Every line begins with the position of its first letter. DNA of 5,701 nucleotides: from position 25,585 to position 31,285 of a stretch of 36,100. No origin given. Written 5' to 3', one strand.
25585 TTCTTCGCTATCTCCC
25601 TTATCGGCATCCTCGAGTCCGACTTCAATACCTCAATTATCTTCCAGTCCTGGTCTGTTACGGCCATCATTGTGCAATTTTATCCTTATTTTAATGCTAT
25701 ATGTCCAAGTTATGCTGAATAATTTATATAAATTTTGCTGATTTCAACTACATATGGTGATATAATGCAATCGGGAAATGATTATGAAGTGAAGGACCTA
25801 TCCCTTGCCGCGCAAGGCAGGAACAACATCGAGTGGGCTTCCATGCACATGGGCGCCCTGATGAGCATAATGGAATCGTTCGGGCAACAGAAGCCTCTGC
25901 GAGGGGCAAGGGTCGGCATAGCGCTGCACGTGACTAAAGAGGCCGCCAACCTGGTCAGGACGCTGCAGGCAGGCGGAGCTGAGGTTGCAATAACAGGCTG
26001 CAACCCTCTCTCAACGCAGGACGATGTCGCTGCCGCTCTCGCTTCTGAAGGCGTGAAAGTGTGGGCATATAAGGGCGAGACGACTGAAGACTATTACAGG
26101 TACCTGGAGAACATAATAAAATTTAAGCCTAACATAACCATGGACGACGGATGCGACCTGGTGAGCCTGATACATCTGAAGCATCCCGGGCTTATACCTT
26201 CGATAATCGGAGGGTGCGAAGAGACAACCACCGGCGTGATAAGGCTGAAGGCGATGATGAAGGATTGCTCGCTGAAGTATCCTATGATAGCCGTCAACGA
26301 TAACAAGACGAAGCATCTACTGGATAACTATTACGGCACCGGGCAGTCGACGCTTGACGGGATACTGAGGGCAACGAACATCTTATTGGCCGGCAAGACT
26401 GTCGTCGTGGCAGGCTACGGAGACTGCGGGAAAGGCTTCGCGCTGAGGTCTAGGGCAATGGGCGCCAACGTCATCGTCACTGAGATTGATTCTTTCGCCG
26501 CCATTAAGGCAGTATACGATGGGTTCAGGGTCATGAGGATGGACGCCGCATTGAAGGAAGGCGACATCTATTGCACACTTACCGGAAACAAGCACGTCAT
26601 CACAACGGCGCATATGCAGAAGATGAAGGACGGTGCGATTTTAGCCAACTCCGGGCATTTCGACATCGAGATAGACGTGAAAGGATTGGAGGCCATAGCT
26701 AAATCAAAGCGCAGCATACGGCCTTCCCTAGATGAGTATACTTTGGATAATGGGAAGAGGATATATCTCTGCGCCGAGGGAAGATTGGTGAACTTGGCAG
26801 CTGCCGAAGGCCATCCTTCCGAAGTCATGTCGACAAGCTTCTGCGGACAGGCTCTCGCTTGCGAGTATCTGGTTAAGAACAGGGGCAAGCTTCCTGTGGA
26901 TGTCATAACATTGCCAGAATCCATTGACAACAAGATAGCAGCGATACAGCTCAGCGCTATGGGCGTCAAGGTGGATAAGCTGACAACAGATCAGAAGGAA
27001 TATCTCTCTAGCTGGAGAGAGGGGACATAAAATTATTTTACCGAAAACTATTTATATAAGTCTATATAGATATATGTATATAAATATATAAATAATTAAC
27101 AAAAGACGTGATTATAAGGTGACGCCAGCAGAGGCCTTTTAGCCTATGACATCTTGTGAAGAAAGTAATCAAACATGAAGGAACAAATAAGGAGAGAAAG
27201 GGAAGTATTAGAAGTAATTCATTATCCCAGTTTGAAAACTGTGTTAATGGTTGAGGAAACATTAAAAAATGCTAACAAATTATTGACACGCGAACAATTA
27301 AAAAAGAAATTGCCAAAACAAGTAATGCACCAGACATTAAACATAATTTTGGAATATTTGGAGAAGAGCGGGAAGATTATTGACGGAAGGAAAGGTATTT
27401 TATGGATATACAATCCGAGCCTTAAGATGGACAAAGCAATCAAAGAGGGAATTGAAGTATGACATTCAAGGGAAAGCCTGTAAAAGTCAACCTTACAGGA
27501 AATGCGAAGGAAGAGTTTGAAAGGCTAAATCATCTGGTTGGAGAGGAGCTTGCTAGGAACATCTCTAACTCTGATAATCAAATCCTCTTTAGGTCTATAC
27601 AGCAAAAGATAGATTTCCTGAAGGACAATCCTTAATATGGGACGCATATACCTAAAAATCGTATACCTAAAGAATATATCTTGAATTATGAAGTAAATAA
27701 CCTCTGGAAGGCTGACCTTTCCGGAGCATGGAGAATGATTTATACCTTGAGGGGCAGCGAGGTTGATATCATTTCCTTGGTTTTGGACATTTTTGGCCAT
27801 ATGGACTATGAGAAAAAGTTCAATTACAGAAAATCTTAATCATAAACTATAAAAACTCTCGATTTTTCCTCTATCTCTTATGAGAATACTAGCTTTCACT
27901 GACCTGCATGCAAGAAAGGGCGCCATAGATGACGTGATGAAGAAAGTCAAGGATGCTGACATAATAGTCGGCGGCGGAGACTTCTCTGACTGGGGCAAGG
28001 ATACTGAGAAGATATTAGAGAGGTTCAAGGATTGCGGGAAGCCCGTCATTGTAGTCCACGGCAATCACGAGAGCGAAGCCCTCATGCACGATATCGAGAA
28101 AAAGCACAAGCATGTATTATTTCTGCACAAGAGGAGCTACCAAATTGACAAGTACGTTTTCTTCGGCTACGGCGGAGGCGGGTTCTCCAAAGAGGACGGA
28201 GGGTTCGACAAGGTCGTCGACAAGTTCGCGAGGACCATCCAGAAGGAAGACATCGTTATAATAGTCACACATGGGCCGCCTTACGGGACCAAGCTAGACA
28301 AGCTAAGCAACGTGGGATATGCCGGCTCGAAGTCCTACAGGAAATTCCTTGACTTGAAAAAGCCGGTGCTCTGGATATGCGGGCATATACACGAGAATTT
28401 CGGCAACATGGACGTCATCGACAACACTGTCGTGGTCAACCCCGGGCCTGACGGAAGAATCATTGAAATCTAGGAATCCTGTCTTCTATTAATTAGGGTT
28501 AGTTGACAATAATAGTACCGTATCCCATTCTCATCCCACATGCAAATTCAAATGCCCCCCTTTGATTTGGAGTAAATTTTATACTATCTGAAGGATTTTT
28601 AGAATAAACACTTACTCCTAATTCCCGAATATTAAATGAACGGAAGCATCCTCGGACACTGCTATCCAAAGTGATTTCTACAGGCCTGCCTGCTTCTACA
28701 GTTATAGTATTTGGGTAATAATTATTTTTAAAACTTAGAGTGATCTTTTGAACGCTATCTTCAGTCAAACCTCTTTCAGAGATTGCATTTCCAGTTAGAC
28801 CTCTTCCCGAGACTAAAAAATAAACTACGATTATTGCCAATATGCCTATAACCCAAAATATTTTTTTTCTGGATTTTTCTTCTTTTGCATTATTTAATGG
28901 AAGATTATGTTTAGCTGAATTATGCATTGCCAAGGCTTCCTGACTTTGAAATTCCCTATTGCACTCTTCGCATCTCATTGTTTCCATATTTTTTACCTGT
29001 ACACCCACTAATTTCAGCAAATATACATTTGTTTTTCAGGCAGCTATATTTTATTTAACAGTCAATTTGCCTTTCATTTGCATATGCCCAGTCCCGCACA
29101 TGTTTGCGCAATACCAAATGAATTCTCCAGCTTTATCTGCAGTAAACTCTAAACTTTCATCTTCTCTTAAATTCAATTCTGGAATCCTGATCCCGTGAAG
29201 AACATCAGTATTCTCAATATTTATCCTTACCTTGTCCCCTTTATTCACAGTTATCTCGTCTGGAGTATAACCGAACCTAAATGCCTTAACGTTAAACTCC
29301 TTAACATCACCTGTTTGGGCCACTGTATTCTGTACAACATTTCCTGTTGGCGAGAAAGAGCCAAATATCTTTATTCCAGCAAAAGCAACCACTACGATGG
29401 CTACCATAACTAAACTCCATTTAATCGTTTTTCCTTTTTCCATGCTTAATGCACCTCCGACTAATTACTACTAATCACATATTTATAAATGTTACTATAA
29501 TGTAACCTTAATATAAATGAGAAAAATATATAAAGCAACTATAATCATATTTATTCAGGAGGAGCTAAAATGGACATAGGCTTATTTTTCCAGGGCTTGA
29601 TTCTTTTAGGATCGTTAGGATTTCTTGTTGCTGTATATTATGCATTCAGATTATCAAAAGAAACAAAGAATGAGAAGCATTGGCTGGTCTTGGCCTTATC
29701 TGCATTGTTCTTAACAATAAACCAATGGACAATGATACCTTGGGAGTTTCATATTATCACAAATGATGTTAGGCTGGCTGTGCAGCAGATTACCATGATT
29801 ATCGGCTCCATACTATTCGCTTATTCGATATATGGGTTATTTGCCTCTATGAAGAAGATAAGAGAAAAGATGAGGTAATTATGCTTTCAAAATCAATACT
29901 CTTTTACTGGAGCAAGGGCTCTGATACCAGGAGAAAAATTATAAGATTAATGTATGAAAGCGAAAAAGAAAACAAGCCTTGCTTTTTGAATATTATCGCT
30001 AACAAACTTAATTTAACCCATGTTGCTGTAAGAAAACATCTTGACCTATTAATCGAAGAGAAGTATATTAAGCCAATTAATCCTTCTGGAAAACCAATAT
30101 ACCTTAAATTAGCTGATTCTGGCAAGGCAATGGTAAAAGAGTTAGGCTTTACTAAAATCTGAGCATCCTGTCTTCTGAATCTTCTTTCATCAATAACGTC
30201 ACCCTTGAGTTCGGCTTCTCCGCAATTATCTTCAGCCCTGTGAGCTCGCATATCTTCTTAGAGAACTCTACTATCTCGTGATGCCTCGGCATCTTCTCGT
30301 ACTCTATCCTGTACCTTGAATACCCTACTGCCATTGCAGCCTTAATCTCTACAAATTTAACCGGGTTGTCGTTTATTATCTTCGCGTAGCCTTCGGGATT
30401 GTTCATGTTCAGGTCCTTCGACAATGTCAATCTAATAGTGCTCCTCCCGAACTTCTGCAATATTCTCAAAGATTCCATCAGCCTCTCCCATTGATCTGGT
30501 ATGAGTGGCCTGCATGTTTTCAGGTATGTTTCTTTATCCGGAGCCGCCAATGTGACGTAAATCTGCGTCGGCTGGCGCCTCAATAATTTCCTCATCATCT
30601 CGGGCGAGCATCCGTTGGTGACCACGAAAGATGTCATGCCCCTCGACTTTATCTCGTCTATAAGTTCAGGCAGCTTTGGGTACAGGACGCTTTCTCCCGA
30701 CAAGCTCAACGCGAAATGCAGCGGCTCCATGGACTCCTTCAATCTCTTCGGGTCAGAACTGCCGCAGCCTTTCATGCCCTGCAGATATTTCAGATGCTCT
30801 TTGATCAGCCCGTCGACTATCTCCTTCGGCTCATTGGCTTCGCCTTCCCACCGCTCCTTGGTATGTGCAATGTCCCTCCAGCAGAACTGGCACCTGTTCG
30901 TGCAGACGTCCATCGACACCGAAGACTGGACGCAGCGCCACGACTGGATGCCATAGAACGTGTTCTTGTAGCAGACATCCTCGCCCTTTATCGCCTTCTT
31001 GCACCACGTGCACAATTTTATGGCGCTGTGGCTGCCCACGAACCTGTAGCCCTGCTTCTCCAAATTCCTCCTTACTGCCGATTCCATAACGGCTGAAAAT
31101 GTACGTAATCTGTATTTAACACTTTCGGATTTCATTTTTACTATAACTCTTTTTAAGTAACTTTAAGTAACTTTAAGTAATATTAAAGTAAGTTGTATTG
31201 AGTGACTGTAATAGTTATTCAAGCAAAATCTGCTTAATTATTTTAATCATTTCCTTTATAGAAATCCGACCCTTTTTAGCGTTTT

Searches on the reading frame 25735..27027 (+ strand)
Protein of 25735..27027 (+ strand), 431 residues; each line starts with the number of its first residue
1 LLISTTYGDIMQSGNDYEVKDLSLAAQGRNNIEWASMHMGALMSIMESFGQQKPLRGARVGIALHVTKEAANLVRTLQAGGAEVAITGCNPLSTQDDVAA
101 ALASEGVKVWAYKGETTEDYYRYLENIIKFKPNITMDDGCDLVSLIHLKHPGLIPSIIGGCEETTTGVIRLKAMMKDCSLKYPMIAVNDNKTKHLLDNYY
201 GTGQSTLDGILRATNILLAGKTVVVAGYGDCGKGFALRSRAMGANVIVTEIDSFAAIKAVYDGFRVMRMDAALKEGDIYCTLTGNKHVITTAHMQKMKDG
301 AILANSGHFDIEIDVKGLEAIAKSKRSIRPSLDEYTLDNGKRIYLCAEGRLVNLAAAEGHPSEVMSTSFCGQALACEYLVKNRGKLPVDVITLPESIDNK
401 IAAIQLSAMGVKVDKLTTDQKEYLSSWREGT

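Call 45: search_protein_families(library=pfam, proteins=[window:25735-27027:+], max_evalue=0.001)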
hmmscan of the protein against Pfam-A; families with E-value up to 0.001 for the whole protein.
window:25735-27027:+ (431 aa): 4 families
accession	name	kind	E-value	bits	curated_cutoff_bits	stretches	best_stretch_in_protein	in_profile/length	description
PF05221.23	AdoHcyase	-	2.7e-67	227.4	25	2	16-148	1-138/299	S-adenosyl-L-homocysteine hydrolase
PF00670.27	AdoHcyase_NAD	-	9.1e-58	195.4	27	1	198-358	1-161/162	S-adenosyl-L-homocysteine hydrolase, NAD binding domain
PF02826.25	2-Hacid_dh_C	-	1.9e-10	40.9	25.1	1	217-308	33-128/178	D-isomer specific 2-hydroxyacid dehydrogenase, NAD binding domain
PF07991.19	KARI_N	-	3.3e-09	37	20.6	1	218-313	2-101/165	Acetohydroxy acid isomeroreductase, NADPH-binding domain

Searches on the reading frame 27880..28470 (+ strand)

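Call 46: search_protein_families(library=pfam, proteins=[window:27880-28470:+], max_evalue=0.001)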
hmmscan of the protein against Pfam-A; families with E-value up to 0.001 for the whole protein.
window:27880-28470:+ (197 aa): 3 families
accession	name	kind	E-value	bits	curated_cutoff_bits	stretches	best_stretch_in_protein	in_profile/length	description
PF00149.33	Metallophos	-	9.8e-22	78.7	21.5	1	1-172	1-190/191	Calcineurin-like phosphoesterase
PF12850.12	Metallophos_2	-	1.8e-14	54.5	27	1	1-190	1-134/154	Calcineurin-like phosphoesterase superfamily domain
PF14582.11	Metallophos_3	-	1.3e-05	25.1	28.2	0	126-189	176-237/259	Metallophosphoesterase, calcineurin superfamily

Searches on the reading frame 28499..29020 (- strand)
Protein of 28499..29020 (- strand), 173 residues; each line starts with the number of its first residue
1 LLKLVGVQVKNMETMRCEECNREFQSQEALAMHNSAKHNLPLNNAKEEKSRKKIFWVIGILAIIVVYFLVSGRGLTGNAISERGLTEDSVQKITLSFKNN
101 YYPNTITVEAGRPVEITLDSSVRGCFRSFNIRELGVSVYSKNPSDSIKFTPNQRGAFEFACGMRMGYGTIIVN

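Call 46: search_protein_families(library=pfam, proteins=[window:28499-29020:-], max_evalue=0.001)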
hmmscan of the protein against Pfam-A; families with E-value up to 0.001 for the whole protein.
window:28499-29020:- (173 aa): 2 families
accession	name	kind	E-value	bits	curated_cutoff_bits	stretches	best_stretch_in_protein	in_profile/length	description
PF13473.12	Cupredoxin_1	-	3.4e-11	43.5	27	1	87-172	17-104/104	Cupredoxin-like domain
PF13912.12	zf-C2H2_6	-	4.1e-05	23.9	25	1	16-38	3-24/27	C2H2-type zinc finger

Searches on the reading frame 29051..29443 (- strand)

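Call 46: search_protein_families(library=pfam, proteins=[window:29051-29443:-], max_evalue=0.001)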
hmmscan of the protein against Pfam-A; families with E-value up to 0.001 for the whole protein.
window:29051-29443:- (130 aa): 2 families
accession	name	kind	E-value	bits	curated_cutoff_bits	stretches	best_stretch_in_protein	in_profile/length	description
PF13473.12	Cupredoxin_1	-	4.5e-08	33.5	27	1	42-129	15-104/104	Cupredoxin-like domain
PF00116.26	COX2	-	6.6e-06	26.5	22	1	54-123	38-113/120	Cytochrome C oxidase subunit II, periplasmic domain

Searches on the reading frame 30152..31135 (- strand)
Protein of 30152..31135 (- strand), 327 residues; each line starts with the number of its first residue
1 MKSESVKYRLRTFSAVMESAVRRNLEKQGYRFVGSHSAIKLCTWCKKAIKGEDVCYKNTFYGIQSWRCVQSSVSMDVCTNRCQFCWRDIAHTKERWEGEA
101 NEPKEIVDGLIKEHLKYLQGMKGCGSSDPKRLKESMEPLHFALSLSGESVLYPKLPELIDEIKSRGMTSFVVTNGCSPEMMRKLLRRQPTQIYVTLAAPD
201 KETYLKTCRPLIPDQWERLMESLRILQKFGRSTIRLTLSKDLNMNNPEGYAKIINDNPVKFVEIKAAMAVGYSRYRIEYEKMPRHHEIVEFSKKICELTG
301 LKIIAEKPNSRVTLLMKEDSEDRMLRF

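Call 46: search_protein_families(library=pfam, proteins=[window:30152-31135:-], max_evalue=0.001)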
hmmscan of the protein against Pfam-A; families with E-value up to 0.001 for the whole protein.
window:30152-31135:- (327 aa): 2 families
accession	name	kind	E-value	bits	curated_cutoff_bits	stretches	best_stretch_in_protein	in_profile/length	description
PF08608.17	Wyosine_form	-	1.3e-16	61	22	1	260-316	5-62/63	Wyosine base formation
PF04055.27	Radical_SAM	-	6.5e-13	49.6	29.5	1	74-248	3-160/166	Radical SAM superfamily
